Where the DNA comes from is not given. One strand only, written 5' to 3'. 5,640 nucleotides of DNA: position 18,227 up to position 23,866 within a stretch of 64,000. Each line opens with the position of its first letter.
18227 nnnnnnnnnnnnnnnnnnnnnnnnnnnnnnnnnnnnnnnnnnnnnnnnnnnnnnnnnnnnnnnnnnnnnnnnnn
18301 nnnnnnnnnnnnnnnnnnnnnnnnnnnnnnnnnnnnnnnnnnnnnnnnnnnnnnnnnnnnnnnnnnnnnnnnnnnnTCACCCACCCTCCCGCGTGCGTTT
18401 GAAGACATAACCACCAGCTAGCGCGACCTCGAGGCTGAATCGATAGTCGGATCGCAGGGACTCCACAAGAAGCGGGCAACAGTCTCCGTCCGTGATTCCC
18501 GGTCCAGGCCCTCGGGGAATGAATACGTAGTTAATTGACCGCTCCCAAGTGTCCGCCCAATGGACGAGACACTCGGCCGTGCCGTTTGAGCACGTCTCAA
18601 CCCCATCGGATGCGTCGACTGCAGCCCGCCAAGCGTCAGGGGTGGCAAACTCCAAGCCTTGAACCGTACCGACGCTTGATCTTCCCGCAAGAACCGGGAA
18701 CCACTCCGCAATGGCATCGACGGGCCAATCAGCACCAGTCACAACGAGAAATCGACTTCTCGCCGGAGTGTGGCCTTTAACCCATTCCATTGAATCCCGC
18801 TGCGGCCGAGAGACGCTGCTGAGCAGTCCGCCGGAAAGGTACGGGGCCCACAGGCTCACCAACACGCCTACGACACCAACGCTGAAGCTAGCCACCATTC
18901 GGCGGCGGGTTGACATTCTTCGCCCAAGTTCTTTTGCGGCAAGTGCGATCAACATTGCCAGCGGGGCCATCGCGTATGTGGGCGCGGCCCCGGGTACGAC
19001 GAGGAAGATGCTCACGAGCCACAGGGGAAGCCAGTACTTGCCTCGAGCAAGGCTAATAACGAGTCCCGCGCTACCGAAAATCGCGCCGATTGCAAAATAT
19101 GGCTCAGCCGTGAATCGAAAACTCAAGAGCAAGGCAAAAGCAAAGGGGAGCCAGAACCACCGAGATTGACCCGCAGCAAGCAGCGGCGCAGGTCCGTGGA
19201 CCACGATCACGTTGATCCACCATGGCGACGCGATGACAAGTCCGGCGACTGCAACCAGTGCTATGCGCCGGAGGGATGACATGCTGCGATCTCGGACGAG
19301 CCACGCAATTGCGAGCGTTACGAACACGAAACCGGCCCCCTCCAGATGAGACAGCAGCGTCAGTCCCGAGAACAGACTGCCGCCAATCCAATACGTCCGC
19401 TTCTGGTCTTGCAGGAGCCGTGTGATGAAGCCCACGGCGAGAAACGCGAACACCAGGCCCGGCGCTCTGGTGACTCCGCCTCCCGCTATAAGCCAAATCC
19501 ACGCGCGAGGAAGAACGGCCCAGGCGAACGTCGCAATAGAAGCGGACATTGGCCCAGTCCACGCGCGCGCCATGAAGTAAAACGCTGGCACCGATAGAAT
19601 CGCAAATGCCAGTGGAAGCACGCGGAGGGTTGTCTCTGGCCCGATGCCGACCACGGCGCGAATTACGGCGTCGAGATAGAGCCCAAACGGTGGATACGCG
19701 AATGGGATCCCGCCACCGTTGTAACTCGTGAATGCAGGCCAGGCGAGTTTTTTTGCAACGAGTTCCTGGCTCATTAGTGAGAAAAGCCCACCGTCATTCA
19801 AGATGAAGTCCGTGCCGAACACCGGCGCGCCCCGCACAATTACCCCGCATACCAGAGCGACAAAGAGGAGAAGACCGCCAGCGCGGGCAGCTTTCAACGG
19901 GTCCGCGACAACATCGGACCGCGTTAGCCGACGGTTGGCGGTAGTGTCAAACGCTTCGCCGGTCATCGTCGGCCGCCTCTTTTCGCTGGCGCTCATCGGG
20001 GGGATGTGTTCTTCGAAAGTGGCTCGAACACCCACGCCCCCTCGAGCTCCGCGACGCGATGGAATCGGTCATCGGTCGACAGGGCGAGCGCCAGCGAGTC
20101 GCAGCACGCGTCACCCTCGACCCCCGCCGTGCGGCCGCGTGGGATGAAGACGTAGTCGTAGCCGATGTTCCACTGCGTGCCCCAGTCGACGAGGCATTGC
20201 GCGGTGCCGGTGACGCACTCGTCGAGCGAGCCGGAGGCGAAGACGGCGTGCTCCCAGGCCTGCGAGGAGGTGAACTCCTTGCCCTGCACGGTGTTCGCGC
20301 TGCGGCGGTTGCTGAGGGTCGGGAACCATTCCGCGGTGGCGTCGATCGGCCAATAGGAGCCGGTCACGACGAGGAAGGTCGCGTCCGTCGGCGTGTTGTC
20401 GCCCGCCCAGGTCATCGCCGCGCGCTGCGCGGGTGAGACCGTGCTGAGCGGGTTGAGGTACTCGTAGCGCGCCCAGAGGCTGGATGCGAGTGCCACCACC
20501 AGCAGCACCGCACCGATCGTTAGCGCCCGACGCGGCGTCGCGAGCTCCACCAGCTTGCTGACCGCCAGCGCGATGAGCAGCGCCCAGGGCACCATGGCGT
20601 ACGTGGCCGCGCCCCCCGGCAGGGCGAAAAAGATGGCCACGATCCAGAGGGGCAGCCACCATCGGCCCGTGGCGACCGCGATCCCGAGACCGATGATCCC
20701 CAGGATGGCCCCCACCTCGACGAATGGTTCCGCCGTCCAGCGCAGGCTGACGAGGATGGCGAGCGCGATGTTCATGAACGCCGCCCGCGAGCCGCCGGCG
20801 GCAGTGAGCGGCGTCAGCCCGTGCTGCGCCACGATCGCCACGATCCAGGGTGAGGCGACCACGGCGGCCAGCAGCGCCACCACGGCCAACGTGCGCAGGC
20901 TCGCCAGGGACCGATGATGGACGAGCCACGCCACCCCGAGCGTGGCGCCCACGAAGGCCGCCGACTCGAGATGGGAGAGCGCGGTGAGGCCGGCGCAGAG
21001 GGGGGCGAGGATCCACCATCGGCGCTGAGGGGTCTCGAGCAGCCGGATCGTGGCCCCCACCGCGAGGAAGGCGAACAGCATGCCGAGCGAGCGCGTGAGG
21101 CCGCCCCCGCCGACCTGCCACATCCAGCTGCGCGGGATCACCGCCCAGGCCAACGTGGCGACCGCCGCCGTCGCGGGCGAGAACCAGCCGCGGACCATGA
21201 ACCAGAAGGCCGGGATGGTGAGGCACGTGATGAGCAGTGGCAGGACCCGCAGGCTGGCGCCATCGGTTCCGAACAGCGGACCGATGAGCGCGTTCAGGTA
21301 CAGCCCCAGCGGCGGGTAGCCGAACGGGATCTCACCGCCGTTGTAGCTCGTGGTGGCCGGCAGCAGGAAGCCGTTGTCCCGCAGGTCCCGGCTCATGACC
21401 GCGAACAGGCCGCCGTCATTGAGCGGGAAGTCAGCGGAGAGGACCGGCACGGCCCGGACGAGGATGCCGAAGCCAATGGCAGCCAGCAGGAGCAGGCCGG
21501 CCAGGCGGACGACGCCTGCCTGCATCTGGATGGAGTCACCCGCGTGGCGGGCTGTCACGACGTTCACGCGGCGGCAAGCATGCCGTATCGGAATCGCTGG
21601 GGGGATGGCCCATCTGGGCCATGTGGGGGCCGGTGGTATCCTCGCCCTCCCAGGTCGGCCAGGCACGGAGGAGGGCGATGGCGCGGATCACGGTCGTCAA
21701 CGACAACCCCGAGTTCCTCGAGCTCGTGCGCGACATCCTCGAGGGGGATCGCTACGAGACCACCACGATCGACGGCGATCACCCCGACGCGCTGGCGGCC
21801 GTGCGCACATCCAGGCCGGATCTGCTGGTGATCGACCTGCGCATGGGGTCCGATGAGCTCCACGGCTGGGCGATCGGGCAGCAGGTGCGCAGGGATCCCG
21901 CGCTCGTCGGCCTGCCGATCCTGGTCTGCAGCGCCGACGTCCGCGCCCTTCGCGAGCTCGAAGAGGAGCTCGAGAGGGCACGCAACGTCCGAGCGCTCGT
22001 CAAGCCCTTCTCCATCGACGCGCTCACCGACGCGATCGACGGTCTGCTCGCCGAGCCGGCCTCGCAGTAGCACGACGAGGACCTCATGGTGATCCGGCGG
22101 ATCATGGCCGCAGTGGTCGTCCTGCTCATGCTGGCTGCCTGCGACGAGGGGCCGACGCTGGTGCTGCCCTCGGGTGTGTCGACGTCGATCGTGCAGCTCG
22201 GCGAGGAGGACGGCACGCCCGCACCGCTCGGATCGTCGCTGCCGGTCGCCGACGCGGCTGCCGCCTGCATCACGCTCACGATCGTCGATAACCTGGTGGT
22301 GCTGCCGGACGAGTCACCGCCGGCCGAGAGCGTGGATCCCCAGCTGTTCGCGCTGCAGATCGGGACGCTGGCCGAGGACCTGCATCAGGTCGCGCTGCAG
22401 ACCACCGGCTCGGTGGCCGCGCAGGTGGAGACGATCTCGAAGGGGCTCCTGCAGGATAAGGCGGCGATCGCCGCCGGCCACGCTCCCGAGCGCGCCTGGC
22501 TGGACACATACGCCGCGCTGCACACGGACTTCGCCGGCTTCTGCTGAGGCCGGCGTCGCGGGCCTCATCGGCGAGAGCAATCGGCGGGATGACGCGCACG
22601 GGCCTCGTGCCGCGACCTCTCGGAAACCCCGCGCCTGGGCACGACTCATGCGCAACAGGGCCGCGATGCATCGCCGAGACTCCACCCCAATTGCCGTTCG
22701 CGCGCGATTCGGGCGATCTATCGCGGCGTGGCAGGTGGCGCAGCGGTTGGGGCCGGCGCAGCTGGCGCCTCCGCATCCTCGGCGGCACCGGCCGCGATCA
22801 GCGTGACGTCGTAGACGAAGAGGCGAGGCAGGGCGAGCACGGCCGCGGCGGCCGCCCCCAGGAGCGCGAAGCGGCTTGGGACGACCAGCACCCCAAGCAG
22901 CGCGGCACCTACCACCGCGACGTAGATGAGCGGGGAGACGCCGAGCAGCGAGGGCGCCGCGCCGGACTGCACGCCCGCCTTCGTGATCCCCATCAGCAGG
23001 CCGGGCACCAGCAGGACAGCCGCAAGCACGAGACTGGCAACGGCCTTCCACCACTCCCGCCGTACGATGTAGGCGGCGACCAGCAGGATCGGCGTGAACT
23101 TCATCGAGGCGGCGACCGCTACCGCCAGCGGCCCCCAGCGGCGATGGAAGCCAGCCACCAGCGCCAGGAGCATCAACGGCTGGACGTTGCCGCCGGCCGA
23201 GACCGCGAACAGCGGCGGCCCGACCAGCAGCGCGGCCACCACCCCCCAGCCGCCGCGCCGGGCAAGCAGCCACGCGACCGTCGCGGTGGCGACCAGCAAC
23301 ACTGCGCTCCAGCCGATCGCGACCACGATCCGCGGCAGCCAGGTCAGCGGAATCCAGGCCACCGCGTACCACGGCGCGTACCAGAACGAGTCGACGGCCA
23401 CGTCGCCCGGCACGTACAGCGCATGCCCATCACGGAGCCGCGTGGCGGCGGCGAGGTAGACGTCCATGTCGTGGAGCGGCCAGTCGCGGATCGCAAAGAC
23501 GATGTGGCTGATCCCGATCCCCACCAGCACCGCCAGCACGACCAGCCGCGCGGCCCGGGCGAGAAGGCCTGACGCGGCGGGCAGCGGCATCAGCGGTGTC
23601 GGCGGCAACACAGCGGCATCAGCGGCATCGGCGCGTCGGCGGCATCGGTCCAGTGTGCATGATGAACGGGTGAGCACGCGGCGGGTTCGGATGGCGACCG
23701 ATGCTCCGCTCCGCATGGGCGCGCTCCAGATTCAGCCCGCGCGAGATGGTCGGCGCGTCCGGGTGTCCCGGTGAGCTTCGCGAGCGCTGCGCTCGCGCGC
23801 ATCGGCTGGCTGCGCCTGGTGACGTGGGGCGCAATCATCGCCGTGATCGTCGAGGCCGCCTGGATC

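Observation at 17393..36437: Island of about twelve polytopic GT-C-like membrane proteins, including six GT87/DUF2029-like paralogs: candidate uncharacterised extracytoplasmic glycan/lipoglycan assembly system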

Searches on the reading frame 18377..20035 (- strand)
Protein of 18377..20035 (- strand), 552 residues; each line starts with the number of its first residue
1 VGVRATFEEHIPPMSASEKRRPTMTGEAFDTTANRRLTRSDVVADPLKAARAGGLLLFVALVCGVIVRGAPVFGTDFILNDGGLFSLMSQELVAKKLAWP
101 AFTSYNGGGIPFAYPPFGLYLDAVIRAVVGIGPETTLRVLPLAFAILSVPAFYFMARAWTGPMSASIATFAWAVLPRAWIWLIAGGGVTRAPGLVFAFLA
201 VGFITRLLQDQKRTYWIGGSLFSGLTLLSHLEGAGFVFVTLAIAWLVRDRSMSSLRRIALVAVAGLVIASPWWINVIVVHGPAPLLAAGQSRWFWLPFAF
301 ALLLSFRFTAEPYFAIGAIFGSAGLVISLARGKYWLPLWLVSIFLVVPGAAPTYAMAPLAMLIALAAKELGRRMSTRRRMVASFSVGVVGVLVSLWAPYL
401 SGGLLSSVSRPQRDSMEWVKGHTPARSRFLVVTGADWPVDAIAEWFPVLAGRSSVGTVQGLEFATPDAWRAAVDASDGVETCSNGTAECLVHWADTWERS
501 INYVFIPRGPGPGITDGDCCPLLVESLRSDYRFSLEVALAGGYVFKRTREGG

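Call 5: search_protein_families(library=pfam, proteins=[window:18377-20035:-], max_evalue=0.1)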
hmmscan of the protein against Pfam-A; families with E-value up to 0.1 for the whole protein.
window:18377-20035:- (552 aa): 1 family
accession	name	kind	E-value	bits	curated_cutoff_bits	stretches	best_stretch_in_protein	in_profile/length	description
PF13231.12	PMT_2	-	1e-07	32.7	26.1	1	115-274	3-159/160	Dolichyl-phosphate-mannose-protein mannosyltransferase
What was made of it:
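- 18377..20035 (-): G2, PMT_2-type GT-C with a C-terminal soluble domain of about 150 aa containing 4 Cys. PMT_2 at 32.7 bits (call 5).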

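Call 7: search_protein_families(library=ncbifam, proteins=[window:18377-20035:-], max_evalue=0.01)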
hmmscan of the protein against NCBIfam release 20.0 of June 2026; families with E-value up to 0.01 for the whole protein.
window:18377-20035:- (552 aa): 0 families

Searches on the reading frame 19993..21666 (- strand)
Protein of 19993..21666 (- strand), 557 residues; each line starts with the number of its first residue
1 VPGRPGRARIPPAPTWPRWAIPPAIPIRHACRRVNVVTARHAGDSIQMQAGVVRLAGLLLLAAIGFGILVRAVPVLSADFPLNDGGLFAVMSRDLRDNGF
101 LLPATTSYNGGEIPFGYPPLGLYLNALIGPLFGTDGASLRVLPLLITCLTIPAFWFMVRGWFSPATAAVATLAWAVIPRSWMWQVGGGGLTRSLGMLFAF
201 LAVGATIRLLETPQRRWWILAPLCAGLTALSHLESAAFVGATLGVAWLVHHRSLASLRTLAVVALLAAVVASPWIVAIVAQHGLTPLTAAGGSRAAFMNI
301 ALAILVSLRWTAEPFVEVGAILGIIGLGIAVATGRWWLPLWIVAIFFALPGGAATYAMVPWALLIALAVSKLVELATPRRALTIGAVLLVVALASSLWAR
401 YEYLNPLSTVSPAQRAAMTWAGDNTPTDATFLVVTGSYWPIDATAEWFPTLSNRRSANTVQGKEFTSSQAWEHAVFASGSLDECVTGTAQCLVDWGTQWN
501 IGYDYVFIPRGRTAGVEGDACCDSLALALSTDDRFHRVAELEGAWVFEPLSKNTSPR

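Call 5: search_protein_families(library=pfam, proteins=[window:19993-21666:-], max_evalue=0.1)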
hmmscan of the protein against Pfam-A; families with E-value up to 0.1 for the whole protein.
window:19993-21666:- (557 aa): 2 families
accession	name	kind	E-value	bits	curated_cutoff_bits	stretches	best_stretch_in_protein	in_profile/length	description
PF13231.12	PMT_2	-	2.7e-12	47.6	26.1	1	118-275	3-158/160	Dolichyl-phosphate-mannose-protein mannosyltransferase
PF20604.3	DUF6798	-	0.06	13.5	26.9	0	415-435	4-24/61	Domain of unknown function (DUF6798)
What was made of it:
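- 19993..21666 (-): G3, PMT_2-type GT-C with a C-terminal soluble domain containing 4 Cys (start may be 21525). PMT_2 at 47.6 bits (call 5).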

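Call 7: search_protein_families(library=ncbifam, proteins=[window:19993-21666:-], max_evalue=0.01)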
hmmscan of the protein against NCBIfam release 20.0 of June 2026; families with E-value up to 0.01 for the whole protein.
window:19993-21666:- (557 aa): 0 families

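Call 11: search_solved_structures(query=window:19993-21666:-, max_evalue=1)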
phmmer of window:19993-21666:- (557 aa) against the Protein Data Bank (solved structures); distinct sequences matched with E-value up to 1: 2.
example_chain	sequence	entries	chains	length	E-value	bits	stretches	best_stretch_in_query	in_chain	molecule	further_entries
9d7h_G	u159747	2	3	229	0.29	13.2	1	387-425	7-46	CH103 Fab light chain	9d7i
9d7o_G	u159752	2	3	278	0.39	12.8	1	387-425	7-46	CH103 Fab light chain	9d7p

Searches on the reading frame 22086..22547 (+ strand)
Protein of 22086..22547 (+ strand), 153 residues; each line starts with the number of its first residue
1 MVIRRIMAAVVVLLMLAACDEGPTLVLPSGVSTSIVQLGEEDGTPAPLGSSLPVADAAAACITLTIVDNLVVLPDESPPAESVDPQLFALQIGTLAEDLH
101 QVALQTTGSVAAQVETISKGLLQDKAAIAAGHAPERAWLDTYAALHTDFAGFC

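Call 5: search_protein_families(library=pfam, proteins=[window:22086-22547:+], max_evalue=0.1)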
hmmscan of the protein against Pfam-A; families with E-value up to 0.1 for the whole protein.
window:22086-22547:+ (153 aa): 0 families

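Call 8: search_protein_families(library=ncbifam, proteins=[window:22086-22547:+], max_evalue=0.01)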
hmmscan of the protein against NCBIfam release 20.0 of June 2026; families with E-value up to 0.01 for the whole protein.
window:22086-22547:+ (153 aa): 0 families
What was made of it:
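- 22086..22547 (+): G4, small predicted lipoprotein (signal peptide ending LAAC). No Pfam or NCBIfam hit (calls 5, 8).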

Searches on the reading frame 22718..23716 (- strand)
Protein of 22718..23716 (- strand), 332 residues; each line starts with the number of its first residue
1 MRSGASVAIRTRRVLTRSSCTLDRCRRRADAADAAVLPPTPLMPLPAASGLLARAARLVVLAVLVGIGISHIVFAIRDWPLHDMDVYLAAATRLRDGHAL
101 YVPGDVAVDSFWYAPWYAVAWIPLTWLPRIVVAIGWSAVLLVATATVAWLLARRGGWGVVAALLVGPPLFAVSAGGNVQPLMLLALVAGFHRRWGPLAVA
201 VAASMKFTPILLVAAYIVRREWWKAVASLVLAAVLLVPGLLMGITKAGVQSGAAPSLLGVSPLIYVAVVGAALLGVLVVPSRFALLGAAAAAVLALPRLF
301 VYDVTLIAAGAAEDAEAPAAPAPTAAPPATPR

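Call 5: search_protein_families(library=pfam, proteins=[window:22718-23716:-], max_evalue=0.1)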
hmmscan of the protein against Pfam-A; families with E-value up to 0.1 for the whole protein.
window:22718-23716:- (332 aa): 2 families
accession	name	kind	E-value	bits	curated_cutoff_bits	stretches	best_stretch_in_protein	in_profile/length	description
PF09594.16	GT87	-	1.8e-05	25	25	1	111-242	1-146/237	Glycosyltransferase family 87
PF11874.13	DUF3394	-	0.017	15.2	28.2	0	200-243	8-50/181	Domain of unknown function (DUF3394)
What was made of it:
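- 22718..23716 (-): G5, short GT87 glycosyltransferase (start probably 23590). GT87 at 25.0 bits (call 5).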

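Call 7: search_protein_families(library=ncbifam, proteins=[window:22718-23716:-], max_evalue=0.01)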
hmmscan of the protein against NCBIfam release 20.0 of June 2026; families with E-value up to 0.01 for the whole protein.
window:22718-23716:- (332 aa): 1 family
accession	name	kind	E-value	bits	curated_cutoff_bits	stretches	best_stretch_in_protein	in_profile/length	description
NF009915.0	PRK13375.1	equivalog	2.5e-06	26.4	413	1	53-234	33-230/425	mannosyltransferase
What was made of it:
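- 22718..23716 (-): Matches NF009915 (PimE-type mannosyltransferase) at E=2.5e-6, far below its cut-off (call 7).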
